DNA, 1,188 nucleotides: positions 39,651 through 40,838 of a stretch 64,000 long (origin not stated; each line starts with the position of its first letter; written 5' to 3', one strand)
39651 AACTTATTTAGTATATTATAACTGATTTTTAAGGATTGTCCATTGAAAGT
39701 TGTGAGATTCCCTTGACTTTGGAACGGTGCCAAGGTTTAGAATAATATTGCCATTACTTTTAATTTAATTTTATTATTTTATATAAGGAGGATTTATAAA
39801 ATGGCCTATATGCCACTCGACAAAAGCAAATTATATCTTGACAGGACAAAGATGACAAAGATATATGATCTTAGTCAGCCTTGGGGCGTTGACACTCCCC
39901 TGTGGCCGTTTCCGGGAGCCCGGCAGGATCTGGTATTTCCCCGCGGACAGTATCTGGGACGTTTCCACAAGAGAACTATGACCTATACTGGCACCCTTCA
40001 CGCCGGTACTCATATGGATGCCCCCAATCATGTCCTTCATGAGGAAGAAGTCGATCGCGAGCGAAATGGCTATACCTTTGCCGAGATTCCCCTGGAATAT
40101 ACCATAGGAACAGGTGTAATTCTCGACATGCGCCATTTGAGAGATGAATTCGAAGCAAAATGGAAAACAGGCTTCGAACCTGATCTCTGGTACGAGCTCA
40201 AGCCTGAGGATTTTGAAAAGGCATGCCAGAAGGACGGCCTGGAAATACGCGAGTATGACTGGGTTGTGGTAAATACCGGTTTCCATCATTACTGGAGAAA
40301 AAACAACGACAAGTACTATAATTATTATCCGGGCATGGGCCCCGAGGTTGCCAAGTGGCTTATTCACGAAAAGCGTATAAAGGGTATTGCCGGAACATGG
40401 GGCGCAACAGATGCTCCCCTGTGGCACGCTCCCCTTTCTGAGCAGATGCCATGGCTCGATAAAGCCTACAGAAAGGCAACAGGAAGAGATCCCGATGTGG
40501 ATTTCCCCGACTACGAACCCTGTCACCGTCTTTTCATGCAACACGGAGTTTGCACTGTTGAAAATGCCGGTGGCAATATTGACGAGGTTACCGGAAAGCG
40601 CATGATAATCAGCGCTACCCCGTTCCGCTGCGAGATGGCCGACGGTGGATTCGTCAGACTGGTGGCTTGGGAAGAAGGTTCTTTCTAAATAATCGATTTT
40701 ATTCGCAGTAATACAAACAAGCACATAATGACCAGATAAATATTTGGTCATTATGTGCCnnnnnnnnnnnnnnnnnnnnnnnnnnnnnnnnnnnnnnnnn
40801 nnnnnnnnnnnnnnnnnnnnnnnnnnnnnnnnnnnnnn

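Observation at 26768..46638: Mo-cofactor-flanked catabolic island encoding a complete pyrogallol -> phloroglucinol -> acetyl-CoA fermentation route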

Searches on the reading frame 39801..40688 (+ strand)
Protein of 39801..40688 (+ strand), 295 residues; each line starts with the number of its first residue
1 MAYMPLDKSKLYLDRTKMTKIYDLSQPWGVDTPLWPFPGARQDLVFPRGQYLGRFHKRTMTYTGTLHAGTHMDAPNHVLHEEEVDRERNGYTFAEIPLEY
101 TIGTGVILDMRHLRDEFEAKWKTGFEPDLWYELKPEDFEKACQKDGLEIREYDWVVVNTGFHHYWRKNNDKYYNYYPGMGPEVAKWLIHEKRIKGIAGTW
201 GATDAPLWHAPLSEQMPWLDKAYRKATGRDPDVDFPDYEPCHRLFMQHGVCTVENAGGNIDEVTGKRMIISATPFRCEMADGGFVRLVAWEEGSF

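Call 4: search_protein_families(library=pfam, proteins=[window:39801-40688:+])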
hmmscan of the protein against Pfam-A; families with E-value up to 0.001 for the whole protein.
window:39801-40688:+ (295 aa): 1 family
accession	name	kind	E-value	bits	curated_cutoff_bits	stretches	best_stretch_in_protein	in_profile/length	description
PF04199.19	Cyclase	-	3.7e-30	105.5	23.1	1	22-197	1-134/142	Putative cyclase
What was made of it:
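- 39801..40688 (+): Cyclase-family metal hydrolase, DPGC-like 'type 2' ring-opening enzyme. PF04199 (call 4).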

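Call 8: search_protein_families(library=ncbifam, proteins=[window:39801-40688:+], max_evalue=1e-10)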
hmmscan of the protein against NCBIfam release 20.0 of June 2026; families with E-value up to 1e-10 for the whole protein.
window:39801-40688:+ (295 aa): 0 families

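Call 20: search_solved_structures(query=window:39801-40688:+, max_evalue=0.001)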
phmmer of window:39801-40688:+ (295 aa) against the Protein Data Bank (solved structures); distinct sequences matched with E-value up to 0.001: 2.
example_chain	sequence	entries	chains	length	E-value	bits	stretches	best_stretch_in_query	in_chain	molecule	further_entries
5nnb_A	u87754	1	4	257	6.4e-05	25.5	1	65-205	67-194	isatin hydrolase A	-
5nna_A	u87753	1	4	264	7.3e-05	25.3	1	65-205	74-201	isatin hydrolase A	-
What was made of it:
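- Tried and rejected: The nearest match to the cyclase is isatin hydrolase at 25 bits (call 20).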

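Call 22: find_homologous_proteins(query=window:39801-40688:+, max_evalue=1e-20)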
Query window:39801-40688:+ (295 aa): 254 proteins with E <= 1e-20 among 545 candidates; the best 120 are listed.
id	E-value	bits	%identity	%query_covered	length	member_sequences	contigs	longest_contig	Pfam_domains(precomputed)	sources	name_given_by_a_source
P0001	1.4e-191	654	90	100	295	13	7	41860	PF04199.20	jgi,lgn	-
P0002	1.9e-190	650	90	100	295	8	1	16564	PF04199.20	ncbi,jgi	jgi:kynurenine formamidase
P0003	6.8e-188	642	88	100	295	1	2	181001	PF04199.20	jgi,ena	-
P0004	5.3e-185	632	85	100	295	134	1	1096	PF04199.20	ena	-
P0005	1.8e-184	630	86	100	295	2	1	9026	PF04199.20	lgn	-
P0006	3.2e-179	613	83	100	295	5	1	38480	PF04199.20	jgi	jgi:kynurenine formamidase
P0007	3.0e-177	607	84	100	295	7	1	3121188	PF04199.20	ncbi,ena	-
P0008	5.4e-177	606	82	100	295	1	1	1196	PF04199.20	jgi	-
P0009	7.0e-177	606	84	100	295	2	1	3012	PF04199.20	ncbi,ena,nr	ncbi:MAG: hypothetical protein GX846_10195 [Deltaproteobacteria bacterium]|nr:hypothetical protein [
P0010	8.1e-176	602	82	100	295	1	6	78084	PF04199.20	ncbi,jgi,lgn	-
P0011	8.7e-176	602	84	100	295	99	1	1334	PF04199.20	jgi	-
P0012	3.4e-175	600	81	100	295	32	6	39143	PF04199.20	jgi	jgi:kynurenine formamidase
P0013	3.8e-175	600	82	100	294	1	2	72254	PF04199.20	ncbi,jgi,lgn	jgi:kynurenine formamidase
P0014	4.0e-175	600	83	100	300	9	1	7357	PF04199.20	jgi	jgi:kynurenine formamidase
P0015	4.5e-175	600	82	100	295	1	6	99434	PF04199.20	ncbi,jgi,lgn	jgi:kynurenine formamidase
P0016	1.2e-174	598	84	100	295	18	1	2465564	PF04199.20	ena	-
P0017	3.8e-174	597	82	100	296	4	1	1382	PF04199.20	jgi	-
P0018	4.4e-174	596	83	100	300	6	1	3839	PF04199.20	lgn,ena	-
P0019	6.9e-174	596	82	100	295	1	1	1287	PF04199.20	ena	-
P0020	1.7e-173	594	82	100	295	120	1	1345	PF04199.20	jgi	jgi:kynurenine formamidase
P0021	6.5e-173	592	83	100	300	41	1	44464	PF04199.20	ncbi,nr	ncbi:MAG: cyclase family protein [Clostridiales Family XIII bacterium]|nr:cyclase family protein [Cl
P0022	1.1e-172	592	81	100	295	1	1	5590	PF04199.20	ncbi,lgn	-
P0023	5.7e-172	589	82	100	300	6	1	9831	PF04199.20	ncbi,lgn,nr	ncbi:MAG: cyclase family protein [Oscillospiraceae bacterium]|nr:cyclase family protein [Oscillospir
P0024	5.9e-171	586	81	100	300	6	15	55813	PF04199.20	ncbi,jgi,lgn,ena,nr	ncbi:MAG: hypothetical protein GX942_05855 [Papillibacter sp.]|jgi:kynurenine formamidase|nr:hypothe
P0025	1.2e-170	585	80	100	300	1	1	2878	PF04199.20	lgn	-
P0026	1.7e-170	585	81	100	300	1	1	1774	PF04199.20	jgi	-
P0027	3.1e-170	584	82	100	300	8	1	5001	PF04199.20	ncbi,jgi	-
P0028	1.8e-169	581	81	100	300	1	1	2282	PF04199.20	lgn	-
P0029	2.0e-169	581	80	100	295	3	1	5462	PF04199.20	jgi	jgi:kynurenine formamidase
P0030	2.4e-169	581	81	100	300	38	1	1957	PF04199.20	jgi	-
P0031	4.4e-169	580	80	100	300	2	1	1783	PF04199.20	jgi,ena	-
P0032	8.4e-169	579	80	100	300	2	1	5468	PF04199.20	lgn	-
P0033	1.3e-168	578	80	100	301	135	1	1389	PF04199.20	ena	-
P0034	1.8e-168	578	80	100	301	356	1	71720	PF04199.20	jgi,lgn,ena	-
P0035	2.4e-168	577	80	100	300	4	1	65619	PF04199.20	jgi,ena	-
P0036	2.8e-168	577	80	100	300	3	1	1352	PF04199.20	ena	-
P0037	8.0e-168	576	82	100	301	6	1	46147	PF04199.20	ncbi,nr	ncbi:MAG: cyclase family protein [Oscillospiraceae bacterium]|nr:cyclase family protein [Oscillospir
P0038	1.6e-167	575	81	100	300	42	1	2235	PF04199.20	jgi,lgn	jgi:kynurenine formamidase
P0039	2.9e-167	574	81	100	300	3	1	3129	PF04199.20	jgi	jgi:kynurenine formamidase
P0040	3.9e-167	574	80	99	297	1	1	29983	PF04199.20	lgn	-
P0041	1.5e-166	572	80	100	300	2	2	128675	PF04199.20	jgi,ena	-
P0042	1.6e-166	571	79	100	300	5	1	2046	PF04199.20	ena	-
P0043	2.0e-166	571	82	99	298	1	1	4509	PF04199.20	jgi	-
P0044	4.9e-166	570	79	100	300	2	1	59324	PF04199.20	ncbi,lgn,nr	ncbi:cyclase [Synergistales bacterium]|nr:cyclase [Synergistales bacterium]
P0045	3.3e-164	564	78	100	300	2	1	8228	PF04199.20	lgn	-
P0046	8.3e-164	563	78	100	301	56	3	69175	PF04199.20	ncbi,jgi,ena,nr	ncbi:MAG: cyclase family protein [Oscillospiraceae bacterium]|nr:cyclase family protein [Oscillospir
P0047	5.6e-163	560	78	100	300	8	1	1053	PF04199.20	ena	-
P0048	5.6e-163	560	81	94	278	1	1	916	PF04199.20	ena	-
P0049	1.4e-162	559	80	99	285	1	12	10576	PF04199.20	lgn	-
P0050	1.5e-162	558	78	100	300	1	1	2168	PF04199.20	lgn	-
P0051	2.9e-162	557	76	100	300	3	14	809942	PF04199.20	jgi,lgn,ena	-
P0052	6.8e-161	553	78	100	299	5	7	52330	PF04199.20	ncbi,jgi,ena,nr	ncbi:MAG: cyclase family protein [Oscillospiraceae bacterium]|jgi:kynurenine formamidase|nr:cyclase 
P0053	6.9e-161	553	76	100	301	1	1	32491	PF04199.20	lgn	-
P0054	3.3e-160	551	74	100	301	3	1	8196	PF04199.20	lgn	-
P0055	3.7e-160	551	77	100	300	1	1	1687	PF04199.20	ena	-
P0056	3.9e-160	550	78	100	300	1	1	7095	PF04199.20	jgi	jgi:kynurenine formamidase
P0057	4.4e-160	550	76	100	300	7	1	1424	PF04199.20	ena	-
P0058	4.9e-160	550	77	100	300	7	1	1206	PF04199.20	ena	-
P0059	6.0e-160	550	76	100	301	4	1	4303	PF04199.20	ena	-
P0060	1.7e-159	548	76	100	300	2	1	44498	PF04199.20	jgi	-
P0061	2.2e-159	548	77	100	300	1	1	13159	PF04199.20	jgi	jgi:kynurenine formamidase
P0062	7.8e-159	546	76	100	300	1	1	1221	PF04199.20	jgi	-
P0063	2.3e-158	545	76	100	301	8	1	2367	PF04199.20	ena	-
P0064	3.5e-158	544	76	100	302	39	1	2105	PF04199.20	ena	-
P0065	1.8e-157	542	77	100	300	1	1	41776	PF04199.20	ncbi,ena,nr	ncbi:MAG: cyclase family protein [Oscillospiraceae bacterium]|nr:cyclase family protein [Oscillospir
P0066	2.6e-157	541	73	100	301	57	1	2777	PF04199.20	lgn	-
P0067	8.2e-157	540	75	100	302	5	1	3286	PF04199.20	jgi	-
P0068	2.1e-156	538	75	100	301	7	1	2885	PF04199.20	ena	-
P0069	5.6e-155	534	75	100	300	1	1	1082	PF04199.20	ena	-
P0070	8.6e-155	533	75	100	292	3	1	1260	PF04199.20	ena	-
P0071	1.5e-154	532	79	93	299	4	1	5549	PF04199.20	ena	-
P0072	2.8e-154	531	73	100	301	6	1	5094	PF04199.20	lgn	-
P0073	1.2e-153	529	74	100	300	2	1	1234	PF04199.20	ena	-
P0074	6.1e-153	527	74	100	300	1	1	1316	PF04199.20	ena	-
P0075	8.0e-153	526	74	100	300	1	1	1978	PF04199.20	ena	-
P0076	8.0e-153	526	74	100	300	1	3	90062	PF04199.20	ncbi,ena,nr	ncbi:MAG: cyclase family protein [Oscillospiraceae bacterium]|nr:cyclase family protein [Oscillospir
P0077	8.1e-153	526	74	100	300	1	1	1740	PF04199.20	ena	-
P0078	1.1e-152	526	74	100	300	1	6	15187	PF04199.20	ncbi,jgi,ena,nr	ncbi:MAG: cyclase family protein [Oscillospiraceae bacterium]|nr:cyclase family protein [Oscillospir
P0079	1.1e-152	526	74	100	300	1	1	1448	PF04199.20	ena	-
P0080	1.4e-152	526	74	100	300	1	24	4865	PF04199.20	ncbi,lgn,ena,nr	ncbi:MAG: cyclase family protein [Clostridia bacterium]|nr:cyclase family protein [Clostridia bacter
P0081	2.7e-152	525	73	100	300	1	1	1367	PF04199.20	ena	-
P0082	3.7e-152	524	73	100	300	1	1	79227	PF04199.20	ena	-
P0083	4.7e-152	524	73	100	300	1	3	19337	PF04199.20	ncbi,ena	-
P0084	5.0e-152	524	74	100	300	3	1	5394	PF04199.20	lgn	-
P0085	6.2e-152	524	73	100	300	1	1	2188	PF04199.20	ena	-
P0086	8.3e-152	523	73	100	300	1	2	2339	PF04199.20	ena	-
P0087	8.4e-152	523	73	100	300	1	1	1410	PF04199.20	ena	-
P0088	2.0e-151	522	73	100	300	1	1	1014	PF04199.20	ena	-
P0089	2.7e-151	521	72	100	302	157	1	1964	PF04199.20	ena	-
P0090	4.7e-151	521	73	100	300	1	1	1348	PF04199.20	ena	-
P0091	5.8e-151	520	73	100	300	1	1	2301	PF04199.20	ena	-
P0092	1.1e-150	519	73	100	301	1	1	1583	PF04199.20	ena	-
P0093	1.6e-150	519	74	99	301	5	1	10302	PF04199.20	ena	-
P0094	1.0e-149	516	73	100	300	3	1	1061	PF04199.20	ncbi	-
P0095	2.6e-149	515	74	99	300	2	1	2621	PF04199.20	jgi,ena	-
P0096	8.5e-149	513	73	100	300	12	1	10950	PF04199.20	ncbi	-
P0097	1.3e-148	513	72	100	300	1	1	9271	PF04199.20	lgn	-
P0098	1.4e-148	512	73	100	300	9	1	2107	PF04199.20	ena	-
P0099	1.6e-148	512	72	100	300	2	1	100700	PF04199.20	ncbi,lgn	-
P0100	1.9e-148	512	75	100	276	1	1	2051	PF04199.20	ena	-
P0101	9.6e-148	510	79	94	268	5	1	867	PF04199.20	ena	-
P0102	1.3e-147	509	72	100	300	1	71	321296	PF04199.20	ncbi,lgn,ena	-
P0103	1.9e-147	509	72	100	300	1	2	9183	PF04199.20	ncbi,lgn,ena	-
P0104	2.6e-147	508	72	100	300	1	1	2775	PF04199.20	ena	-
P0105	5.5e-147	507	72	100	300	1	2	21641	PF04199.20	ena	-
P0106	8.3e-147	507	71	100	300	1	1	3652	PF04199.20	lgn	-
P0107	1.0e-146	506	71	100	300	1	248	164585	PF04199.20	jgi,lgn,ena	jgi:kynurenine formamidase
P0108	1.1e-146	506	71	100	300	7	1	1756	PF04199.20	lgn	-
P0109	1.4e-146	506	71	100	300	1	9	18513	PF04199.20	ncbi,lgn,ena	-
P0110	1.4e-146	506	71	100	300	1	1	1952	PF04199.20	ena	-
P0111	1.7e-146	506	71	100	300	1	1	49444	PF04199.20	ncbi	-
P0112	2.2e-146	505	71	100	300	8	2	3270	PF04199.20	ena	-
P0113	2.2e-146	505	71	100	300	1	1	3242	PF04199.20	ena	-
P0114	3.0e-146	505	71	100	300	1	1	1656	PF04199.20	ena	-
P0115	4.1e-146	504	72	100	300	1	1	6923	PF04199.20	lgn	-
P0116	4.7e-146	504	72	100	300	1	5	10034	PF04199.20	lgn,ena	-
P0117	5.9e-146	504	71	100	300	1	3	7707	PF04199.20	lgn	-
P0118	6.5e-146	504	71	100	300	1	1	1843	PF04199.20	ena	-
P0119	7.0e-146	504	71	100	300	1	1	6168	PF04199.20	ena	-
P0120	1.0e-145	503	71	100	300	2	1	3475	PF04199.20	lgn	-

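Call 34: list_cluster_members(proteins=[P0007, P0016, P0002, P0010, P0013, P0015, P0121, P0188, P0189, P0152])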
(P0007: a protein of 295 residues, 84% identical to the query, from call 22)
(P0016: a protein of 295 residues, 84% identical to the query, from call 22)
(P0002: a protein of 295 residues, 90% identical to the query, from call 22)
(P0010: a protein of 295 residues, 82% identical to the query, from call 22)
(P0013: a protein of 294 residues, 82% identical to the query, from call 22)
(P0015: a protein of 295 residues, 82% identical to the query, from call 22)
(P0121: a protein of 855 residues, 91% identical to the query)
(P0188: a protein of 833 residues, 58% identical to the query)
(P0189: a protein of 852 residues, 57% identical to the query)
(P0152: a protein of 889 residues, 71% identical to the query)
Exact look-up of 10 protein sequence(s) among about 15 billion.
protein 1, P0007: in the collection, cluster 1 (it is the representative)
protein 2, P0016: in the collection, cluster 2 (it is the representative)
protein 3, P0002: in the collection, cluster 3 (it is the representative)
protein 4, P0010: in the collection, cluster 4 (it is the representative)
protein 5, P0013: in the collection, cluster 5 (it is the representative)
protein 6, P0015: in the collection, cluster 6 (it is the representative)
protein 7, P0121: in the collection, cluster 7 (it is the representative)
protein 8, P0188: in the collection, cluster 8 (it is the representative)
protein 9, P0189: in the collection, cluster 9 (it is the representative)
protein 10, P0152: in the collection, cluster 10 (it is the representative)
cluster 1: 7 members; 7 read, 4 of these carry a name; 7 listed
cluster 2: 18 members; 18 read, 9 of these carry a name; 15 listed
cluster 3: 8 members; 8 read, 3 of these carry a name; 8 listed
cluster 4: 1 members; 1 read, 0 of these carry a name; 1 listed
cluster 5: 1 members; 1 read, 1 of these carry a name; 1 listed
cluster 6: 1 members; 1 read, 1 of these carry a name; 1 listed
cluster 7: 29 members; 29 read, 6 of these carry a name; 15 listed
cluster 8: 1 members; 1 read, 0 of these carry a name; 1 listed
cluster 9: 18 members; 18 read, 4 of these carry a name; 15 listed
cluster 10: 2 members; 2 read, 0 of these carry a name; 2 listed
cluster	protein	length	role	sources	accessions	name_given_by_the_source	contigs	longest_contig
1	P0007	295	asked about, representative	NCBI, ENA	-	-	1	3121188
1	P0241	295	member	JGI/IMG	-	kynurenine formamidase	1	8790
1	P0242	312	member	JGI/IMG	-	kynurenine formamidase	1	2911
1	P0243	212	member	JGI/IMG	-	kynurenine formamidase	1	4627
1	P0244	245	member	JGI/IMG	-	kynurenine formamidase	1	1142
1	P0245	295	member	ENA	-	-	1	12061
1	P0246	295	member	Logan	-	-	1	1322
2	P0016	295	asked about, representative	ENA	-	-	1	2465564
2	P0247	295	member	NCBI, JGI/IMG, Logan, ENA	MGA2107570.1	MAG: cyclase family protein [Syntrophorhabdales bacterium] | kynurenine formamidase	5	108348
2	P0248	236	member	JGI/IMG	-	kynurenine formamidase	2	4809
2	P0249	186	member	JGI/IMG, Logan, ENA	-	kynurenine formamidase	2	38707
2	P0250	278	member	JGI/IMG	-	kynurenine formamidase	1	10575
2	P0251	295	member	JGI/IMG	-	kynurenine formamidase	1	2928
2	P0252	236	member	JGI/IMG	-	kynurenine formamidase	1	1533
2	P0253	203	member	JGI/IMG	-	kynurenine formamidase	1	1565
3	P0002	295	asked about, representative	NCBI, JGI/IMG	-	kynurenine formamidase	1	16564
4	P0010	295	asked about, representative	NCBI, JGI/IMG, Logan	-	-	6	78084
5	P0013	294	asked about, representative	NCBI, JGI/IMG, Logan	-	kynurenine formamidase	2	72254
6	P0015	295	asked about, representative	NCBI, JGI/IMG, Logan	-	kynurenine formamidase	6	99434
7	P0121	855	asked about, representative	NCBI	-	-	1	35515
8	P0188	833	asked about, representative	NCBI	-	-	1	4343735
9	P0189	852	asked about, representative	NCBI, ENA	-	-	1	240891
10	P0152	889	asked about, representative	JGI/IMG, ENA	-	-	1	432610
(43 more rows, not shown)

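Call 36: find_related_loci(query=A1, collection=genome_contigs, flank=10000)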
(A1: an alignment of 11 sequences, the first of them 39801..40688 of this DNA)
Query A1 (295 aa) in genome_contigs; peptide patterns used: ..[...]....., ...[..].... (x = any residue, [..] = any of these).
296 stretches matched a pattern; 260 encode a relative of the query (tblastn E <= 1e-3); the best 80 are kept; 80 distinct loci.
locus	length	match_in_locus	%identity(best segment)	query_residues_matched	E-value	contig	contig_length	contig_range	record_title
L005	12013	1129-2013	92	1-295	0e+0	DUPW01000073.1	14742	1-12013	MAG TPA_asm: Papillibacter sp. isolate AS08sgBPME_352 196011_AS08, whole genome shotgun sequence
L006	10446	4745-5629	91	1-295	0e+0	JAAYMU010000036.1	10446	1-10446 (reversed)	MAG: Peptococcaceae bacterium isolate AS20ysBPTH_5 19289_AS20, whole genome shotgun sequence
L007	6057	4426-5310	91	1-295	0e+0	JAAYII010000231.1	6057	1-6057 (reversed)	MAG: Peptococcaceae bacterium isolate AS09scLD_81 250206_AS09, whole genome shotgun sequence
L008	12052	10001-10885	90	1-295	0e+0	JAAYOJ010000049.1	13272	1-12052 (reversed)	MAG: Peptococcaceae bacterium isolate AS21ysBPME_346 5645_AS21, whole genome shotgun sequence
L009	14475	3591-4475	89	1-295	0e+0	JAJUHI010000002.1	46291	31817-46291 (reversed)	MAG: Sporobacter termitidis isolate bin60 k141_580398_length_46291_cov_88.8269, whole genome shotgun sequence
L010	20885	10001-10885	88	1-295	0e+0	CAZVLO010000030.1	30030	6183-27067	MAG TPA_asm: uncultured Papillibacter sp. isolate SRP239243_co1_361 genome assembly, contig: NODE_2158_length_30030_cov_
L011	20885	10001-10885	87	1-295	0e+0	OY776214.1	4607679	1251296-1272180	MAG: uncultured Sporobacter sp. isolate 345903d0-cd28-47e6-9f6f-9f74e2cead0e genome assembly, chromosome: 1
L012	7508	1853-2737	88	1-295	0e+0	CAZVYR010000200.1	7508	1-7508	MAG TPA_asm: uncultured Leptospirales bacterium isolate binchicken_co129_857 genome assembly, contig: NODE_32830_length_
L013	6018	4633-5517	87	1-295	0e+0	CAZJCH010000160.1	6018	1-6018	MAG TPA_asm: uncultured Papillibacter sp. isolate SRP192927_co6_651 genome assembly, contig: NODE_36247_length_6018_cov_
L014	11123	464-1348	86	1-295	0e+0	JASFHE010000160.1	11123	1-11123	MAG: Desulfobacteraceae bacterium isolate D0608M12metaG_Bin_560 D0608M12metaG_FD_scaffold_414_c1, whole genome shotgun s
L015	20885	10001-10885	86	1-295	0e+0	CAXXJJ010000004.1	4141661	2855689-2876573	MAG: Desulfatiglandales bacterium isolate ad7cffaf-6c2b-4e6c-8426-e31439b40ff1 genome assembly, contig: contig_4, whole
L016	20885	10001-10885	88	1-295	0e+0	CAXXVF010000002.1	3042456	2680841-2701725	MAG: uncultured Sporobacter sp. isolate ca5204d9-94c0-4825-86f6-93d50082d7c2 genome assembly, contig: contig_2, whole ge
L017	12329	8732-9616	86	1-295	1e-180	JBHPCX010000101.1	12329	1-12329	Thermodesulfobacteriota bacterium isolate SAG AM-311-L20 NODE_101_length_12329_cov_32.582532, whole genome shotgun seque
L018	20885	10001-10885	86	1-295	6e-180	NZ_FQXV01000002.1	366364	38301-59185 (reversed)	Sporobacter termitidis DSM 10068, whole genome shotgun sequence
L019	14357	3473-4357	87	1-295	7e-180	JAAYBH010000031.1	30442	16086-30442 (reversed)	MAG: Clostridiales bacterium isolate AS06rmzACSIP_269 20402_AS06, whole genome shotgun sequence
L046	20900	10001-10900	83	1-295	9e-171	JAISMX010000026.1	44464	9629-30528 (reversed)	MAG: Eubacteriales Family XIII. Incertae Sedis bacterium isolate Im510_bin58 k119_2064192, whole genome shotgun sequence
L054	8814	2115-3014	82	1-295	4e-170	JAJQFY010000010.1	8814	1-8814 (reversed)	MAG: Oscillospiraceae bacterium isolate MO.B6_13 NODE_1305_length_8814_cov_8.105035, whole genome shotgun sequence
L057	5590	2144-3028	81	1-295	3e-172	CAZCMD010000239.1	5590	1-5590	MAG TPA_asm: uncultured Desulfatiglans sp. isolate SRP192927_co6_207 genome assembly, contig: NODE_40273_length_5590_cov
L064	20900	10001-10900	82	1-295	7e-169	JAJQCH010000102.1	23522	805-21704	MAG: Oscillospiraceae bacterium isolate C.6_7 NODE_302_length_23522_cov_15.405037, whole genome shotgun sequence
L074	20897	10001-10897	80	1-294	4e-167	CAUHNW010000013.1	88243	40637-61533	MAG TPA_asm: uncultured Oscillospiraceae bacterium isolate SRR16280072_bin.27_MetaWRAP_v1.3_MAG genome assembly, contig:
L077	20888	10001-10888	81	1-291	6e-167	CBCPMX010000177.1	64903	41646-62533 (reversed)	MAG: uncultured Oscillospiraceae bacterium isolate metabat2_coassembly.36_MAGs genome assembly, contig: k87_182791, whol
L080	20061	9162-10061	80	1-295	3e-166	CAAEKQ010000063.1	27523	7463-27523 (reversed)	MAG TPA_asm: uncultured Oscillospiraceae bacterium, isolate HGM12964, WGS project CAAEKQ010000000 data, contig: ERS53720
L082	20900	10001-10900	79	1-295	8e-167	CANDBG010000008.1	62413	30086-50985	MAG TPA_asm: uncultured Oscillibacter sp. isolate ERR6760113_bin.57_metawrap_v1.3_MAG genome assembly, contig: ERZ128028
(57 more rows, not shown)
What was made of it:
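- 39801..40688 (+): It is 80-92% identical in the 80 best of 260 matching genome species (call 36).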
